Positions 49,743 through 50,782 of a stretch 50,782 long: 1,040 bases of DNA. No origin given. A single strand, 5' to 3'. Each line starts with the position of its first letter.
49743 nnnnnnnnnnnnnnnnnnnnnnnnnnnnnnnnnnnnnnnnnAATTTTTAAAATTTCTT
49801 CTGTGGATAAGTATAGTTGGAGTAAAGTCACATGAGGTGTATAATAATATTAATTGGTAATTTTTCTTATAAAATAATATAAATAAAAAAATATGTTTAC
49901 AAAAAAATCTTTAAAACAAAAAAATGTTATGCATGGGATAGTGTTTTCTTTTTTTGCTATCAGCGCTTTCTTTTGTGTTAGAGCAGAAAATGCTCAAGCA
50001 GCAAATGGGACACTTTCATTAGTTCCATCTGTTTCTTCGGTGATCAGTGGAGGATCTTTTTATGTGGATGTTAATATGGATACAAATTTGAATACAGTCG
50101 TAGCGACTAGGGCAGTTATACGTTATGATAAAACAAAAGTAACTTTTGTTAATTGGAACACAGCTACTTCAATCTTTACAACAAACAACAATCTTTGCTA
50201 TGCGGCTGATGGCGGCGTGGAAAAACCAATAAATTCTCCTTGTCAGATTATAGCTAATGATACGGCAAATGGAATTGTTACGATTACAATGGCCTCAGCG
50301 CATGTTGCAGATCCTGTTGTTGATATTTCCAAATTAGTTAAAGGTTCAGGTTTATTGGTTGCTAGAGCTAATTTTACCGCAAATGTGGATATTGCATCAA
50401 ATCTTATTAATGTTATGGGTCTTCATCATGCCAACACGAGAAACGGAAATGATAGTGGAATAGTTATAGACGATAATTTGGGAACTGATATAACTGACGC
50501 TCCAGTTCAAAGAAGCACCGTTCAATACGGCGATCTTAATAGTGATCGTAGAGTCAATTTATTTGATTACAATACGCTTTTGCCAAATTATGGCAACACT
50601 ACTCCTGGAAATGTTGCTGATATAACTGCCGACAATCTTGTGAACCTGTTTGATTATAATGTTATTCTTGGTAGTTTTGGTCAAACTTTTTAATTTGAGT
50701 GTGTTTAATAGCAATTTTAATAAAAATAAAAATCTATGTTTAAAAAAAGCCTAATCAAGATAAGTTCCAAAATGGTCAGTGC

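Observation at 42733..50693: Candidate cell-surface display module: MacAB-like exporter, three enzymes with dockerin-like tails, and cohesin-like anchor and adaptor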

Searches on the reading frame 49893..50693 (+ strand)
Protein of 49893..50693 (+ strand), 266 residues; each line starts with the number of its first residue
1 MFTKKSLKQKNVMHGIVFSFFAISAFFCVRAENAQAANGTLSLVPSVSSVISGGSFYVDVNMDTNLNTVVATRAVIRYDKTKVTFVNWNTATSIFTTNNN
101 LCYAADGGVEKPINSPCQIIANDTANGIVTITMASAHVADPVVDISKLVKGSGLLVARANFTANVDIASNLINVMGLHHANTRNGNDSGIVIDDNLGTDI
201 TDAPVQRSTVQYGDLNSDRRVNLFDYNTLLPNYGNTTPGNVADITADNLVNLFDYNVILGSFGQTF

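Call 3: search_protein_families(library=pfam, proteins=[window:49893-50693:+], max_evalue=1)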
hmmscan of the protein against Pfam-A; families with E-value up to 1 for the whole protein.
window:49893-50693:+ (266 aa): 2 families
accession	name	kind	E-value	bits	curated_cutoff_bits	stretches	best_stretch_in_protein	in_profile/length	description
PF00404.24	Dockerin_1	-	0.016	15.9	22.9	1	212-257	1-51/57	Dockerin type I domain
PF00963.24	Cohesin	-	0.17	12.6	24.1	1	44-135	5-79/139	Cohesin domain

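Call 8: search_protein_families(library=ncbifam, proteins=[window:49893-50693:+], max_evalue=1)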
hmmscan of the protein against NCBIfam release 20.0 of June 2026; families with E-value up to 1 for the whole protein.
window:49893-50693:+ (266 aa): 2 families
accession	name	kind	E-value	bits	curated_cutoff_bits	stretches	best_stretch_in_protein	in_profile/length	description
NF006776.0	PRK09291.1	equivalog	0.017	14.7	265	1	220-258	68-106/257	SDR family oxidoreductase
NF041540.1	dockerin_GC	domain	0.092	13.2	29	1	213-263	10-64/67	GC-type dockerin domain-anchored protein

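Call 13: find_encoding_contigs(protein=window:49893-50693:+, flank=10000, max_places=6)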
Protein window:49893-50693:+ (266 aa): no gene with exactly this product is on record in the collection.

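Call 23: search_solved_structures(query=window:49893-50693:+, max_evalue=10, show_alignments=3)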
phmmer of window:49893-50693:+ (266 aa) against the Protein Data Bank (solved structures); distinct sequences matched with E-value up to 10: 1.
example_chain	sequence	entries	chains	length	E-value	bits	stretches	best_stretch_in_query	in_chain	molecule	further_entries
2y3n_B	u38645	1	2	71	0.35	13.9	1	212-265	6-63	CELLULOSOMAL FAMILY-48 PROCESSIVE GLYCOSIDE HYDROLASE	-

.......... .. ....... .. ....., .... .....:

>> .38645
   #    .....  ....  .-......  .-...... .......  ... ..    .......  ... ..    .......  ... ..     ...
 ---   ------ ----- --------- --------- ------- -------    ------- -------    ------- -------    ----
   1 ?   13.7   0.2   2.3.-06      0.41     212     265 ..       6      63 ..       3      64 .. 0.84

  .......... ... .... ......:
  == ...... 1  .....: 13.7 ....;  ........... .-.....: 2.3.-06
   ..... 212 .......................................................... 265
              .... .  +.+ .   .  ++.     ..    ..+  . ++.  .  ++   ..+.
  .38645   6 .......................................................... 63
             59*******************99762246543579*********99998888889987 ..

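Call 40: find_homologous_proteins(query=window:49893-50693:+, max_evalue=0.001)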
Query window:49893-50693:+ (266 aa): 7 proteins with E <= 0.001 among 886 candidates.
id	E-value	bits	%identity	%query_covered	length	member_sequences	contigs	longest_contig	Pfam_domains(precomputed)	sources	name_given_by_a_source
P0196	9.9e-168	574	100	100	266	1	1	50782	-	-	-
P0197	6.2e-11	61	47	29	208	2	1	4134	-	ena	-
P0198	6.1e-10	57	49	23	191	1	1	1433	-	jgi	jgi:hypothetical protein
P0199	5.6e-9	54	59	20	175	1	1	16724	PF00041.28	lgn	-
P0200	6.5e-9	54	50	23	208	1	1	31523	PF00041.28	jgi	-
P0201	1.3e-8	53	46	24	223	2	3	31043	-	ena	-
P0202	6.9e-8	51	58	19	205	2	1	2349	-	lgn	-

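Call 71: predict_structure(alignment_id=A7)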
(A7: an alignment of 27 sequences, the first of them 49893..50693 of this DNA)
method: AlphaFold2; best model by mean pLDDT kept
length: 266 residues; sequences in the alignment: 27
mean_pLDDT: 70.9   pTM: 0.57
mean pLDDT of the five models: 70.9, 69.5, 69.1, 67.4, 64.0
residues with pLDDT >= 90: 49; 70-90: 103; 50-70: 64; < 50: 50
segments of 3 or more residues with pLDDT < 50: 104-106, 174-177, 182-216
pLDDT, mean of each block of 10 residues (from residue 1): 59 88 76 61 86 92 83 84 92 73 51 57 87 69 71 91 83 51 43 46 38 42 73 89 86 81 59
secondary structure, 60 per line:
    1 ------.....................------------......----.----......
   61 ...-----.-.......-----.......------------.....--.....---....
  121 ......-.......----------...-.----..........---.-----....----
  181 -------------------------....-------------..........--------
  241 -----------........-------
elements in order: H7-27 E40-45 E55-63 E71-77 E83-89 E102-106 E109-113 E117-123 E128-134 E154-163 E173-176 E206-209 H223-232 H252-259

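Call 74: fold_search(model_id=the predicted structure, library=pdb)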
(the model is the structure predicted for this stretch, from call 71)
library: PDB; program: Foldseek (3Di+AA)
matches with E <= 10: 1867; with E <= 0.001: 51
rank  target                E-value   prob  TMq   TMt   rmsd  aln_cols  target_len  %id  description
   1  5lxv_C                2.3e-06  1.00  0.36  0.52   7.9       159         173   17  Crystal structure of Ruminococcus flavefaciens scaffoldin C cohesin in complex with a dockerin from an uncharacterized (released 2016-10-19)
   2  5lxv_A                4.4e-06  1.00  0.35  0.51   7.8       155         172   16  Crystal structure of Ruminococcus flavefaciens scaffoldin C cohesin in complex with a dockerin from an uncharacterized (released 2016-10-19)
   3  4u3s_A                4.7e-06  1.00  0.35  0.54   6.6       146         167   16  Crystal structure of Coh3ScaB-XDoc_M1ScaA complex: A N-terminal interface mutant of type II Cohesin-X-Dockerin complex (released 2015-07-29)
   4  3fnk_A                7.6e-06  1.00  0.32  0.47   8.5       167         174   12  Crystal structure of the second type II cohesin module from the cellulosomal adaptor ScaA scaffoldin of Acetivibrio ce (released 2009-06-23)
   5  6kgd_A                1.0e-05  1.00  0.34  0.58   4.7       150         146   20  Crystal structure of CaDoc0917(R49D)-CaCohA2 complex at pH 8.0 (released 2020-07-08)
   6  4fl4_K                1.0e-05  1.00  0.30  0.46   9.8       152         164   14  Scaffoldin conformation and dynamics revealed by a ternary complex from the Clostridium thermocellum cellulosome (released 2012-06-27)
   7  6kgc_A                1.1e-05  1.00  0.33  0.57   4.9       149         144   18  Crystal structure of CaDoc0917(R49D)-CaCohA2 complex at pH 5.4 (released 2020-07-08)
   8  3ghp_A                1.2e-05  1.00  0.34  0.47   6.3       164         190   10  Structure of the second type II cohesin module from the adaptor ScaA scaffoldin of Acetivibrio cellulolyticus (includi (released 2009-06-23)
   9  4wi0_A                1.3e-05  1.00  0.33  0.50   6.9       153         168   16  Crystal structure of Coh3ScaB-XDoc_M2ScaA complex: A C-terminal interface mutant of type II Cohesin-X-Dockerin complex (released 2015-10-07)
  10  3ghp_B                1.3e-05  1.00  0.33  0.46   8.4       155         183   13  Structure of the second type II cohesin module from the adaptor ScaA scaffoldin of Acetivibrio cellulolyticus (includi (released 2009-06-23)
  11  2b59_A                1.5e-05  1.00  0.33  0.52   9.4       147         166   16  The type II cohesin dockerin complex (released 2005-10-11)
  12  6kgf_C                1.5e-05  1.00  0.32  0.55   5.9       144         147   19  Crystal structure of CaDoc0917(R16D)-CaCohA2 complex at pH 8.2 (released 2020-07-08)
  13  5m0y_A                1.5e-05  1.00  0.32  0.48   9.2       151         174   14  Crystal Structure of the CohScaA-XDocCipB type II complex from Clostridium thermocellum at 1.5Angstrom resolution (released 2017-09-06)
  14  4fl4_B                1.6e-05  1.00  0.33  0.51   9.5       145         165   16  Scaffoldin conformation and dynamics revealed by a ternary complex from the Clostridium thermocellum cellulosome (released 2012-06-27)
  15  5g5d_A                1.7e-05  1.00  0.30  0.46  10.4       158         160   15  Crystal Structure of the CohScaC2-XDocCipA type II complex from Clostridium thermocellum (released 2017-04-05)
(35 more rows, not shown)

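Call 83: find_encoding_contigs(protein=P0200, flank=10000, max_places=3)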
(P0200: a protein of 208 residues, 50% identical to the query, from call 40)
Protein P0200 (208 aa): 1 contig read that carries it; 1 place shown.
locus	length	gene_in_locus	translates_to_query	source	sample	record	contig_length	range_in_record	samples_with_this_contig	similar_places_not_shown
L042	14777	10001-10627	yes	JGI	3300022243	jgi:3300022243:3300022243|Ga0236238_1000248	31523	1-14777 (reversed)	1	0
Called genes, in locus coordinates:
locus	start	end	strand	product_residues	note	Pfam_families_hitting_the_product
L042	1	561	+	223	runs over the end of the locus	PF10110:GPDPase_memb (faint), PF06161:DUF975 (weak)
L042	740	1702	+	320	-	PF14257:DUF4349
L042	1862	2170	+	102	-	PF01022:HTH_5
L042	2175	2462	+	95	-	PF13192:Thioredoxin_3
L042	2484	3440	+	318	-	PF03773:ArsP_1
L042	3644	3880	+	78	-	PF17253:DUF5320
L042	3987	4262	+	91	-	PF02001:DUF134, PF08281:Sigma70_r4_2 (faint)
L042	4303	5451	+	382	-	PF00462:Glutaredoxin (weak)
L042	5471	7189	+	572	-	PF13484:Fer4_16 (faint), PF13510:Fer2_4, PF13187:Fer4_9, PF00037:Fer4 (weak), PF13237:Fer4_10 (weak), PF12838:Fer4_7, PF02906:Fe_hyd_lg_C, PF02256:Fe_hyd_SSU, +2 more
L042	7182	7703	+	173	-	PF12822:ECF_trnsprt (weak)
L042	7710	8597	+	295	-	PF01145:Band_7, PF13421:Band_7_1 (weak)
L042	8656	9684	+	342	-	-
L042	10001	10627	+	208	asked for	PF00041:fn3 (weak)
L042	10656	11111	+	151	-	PF00571:CBS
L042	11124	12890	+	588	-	PF00963:Cohesin (weak)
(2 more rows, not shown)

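Call 84: find_encoding_contigs(protein=P0201, flank=10000, max_places=3)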
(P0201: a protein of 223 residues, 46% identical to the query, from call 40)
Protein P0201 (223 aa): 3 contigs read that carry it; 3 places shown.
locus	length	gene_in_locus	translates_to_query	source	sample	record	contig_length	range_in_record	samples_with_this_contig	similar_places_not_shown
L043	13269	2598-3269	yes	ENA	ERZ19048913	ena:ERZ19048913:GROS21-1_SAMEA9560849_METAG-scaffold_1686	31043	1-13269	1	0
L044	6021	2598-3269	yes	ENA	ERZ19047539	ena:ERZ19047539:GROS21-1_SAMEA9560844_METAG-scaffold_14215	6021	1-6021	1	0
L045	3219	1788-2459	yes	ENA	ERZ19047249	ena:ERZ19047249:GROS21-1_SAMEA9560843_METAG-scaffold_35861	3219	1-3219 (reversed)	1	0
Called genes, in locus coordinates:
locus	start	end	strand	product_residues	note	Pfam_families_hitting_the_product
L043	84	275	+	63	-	-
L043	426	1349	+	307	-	PF00142:Fer4_NifH (weak), PF02374:ArsA_ATPase, PF06564:CBP_BcsQ, PF07015:VirC1 (faint), PF09140:MipZ (weak), PF10609:ParA, PF13614:AAA_31, PF01656:CbiA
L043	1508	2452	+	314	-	PF02195:ParB_N, PF17762:HTH_ParB, PF23552:ParB_C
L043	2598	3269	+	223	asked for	-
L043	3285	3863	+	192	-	-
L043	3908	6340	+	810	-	PF00963:Cohesin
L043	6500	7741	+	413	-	-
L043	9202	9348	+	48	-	-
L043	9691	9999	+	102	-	-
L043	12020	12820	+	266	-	-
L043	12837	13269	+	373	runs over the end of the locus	PF01098:FTSW_RODA_SPOVE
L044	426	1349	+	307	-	PF00142:Fer4_NifH (weak), PF02374:ArsA_ATPase, PF06564:CBP_BcsQ, PF07015:VirC1 (faint), PF09140:MipZ (weak), PF10609:ParA, PF13614:AAA_31, PF01656:CbiA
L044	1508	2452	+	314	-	PF02195:ParB_N, PF17762:HTH_ParB, PF23552:ParB_C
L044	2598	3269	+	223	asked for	-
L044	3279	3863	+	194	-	-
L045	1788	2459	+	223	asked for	-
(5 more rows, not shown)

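Call 85: find_encoding_contigs(protein=P0199, flank=10000, max_places=3)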
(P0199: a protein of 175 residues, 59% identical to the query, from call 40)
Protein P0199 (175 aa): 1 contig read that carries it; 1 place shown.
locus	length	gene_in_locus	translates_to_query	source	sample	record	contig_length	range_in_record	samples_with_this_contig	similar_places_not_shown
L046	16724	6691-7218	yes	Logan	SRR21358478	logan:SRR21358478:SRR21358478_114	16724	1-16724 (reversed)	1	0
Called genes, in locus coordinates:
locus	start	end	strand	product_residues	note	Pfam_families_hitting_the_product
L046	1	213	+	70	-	?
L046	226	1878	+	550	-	-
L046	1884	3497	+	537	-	-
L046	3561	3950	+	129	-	PF00041:fn3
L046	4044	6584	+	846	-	-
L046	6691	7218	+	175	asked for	PF00041:fn3 (weak)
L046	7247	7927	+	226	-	-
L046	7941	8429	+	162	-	PF00571:CBS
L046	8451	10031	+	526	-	PF00963:Cohesin, PF15418:DUF4625 (faint), PF19077:Big_13 (faint)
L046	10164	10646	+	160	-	PF02381:MraZ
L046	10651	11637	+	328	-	PF01795:Methyltransf_5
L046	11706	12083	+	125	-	-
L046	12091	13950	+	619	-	PF03717:PBP_dimer, PF00905:Transpeptidase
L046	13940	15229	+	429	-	PF08245:Mur_ligase_M, PF02875:Mur_ligase_C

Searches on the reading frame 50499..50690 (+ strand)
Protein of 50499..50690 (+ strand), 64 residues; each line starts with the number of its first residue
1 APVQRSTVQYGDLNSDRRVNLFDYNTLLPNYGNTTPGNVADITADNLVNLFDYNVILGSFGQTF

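Call 9: search_protein_families(library=pfam, proteins=[window:50499-50690:+], max_evalue=10)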
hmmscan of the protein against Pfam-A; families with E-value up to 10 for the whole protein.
seq(64 aa): 2 families
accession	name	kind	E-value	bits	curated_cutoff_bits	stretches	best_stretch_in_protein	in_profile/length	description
PF00404.24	Dockerin_1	-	0.00058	20.4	22.9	1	10-55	1-51/57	Dockerin type I domain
PF13812.12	PPR_3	-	0.094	13.3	25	1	18-33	12-27/63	Pentatricopeptide repeat domain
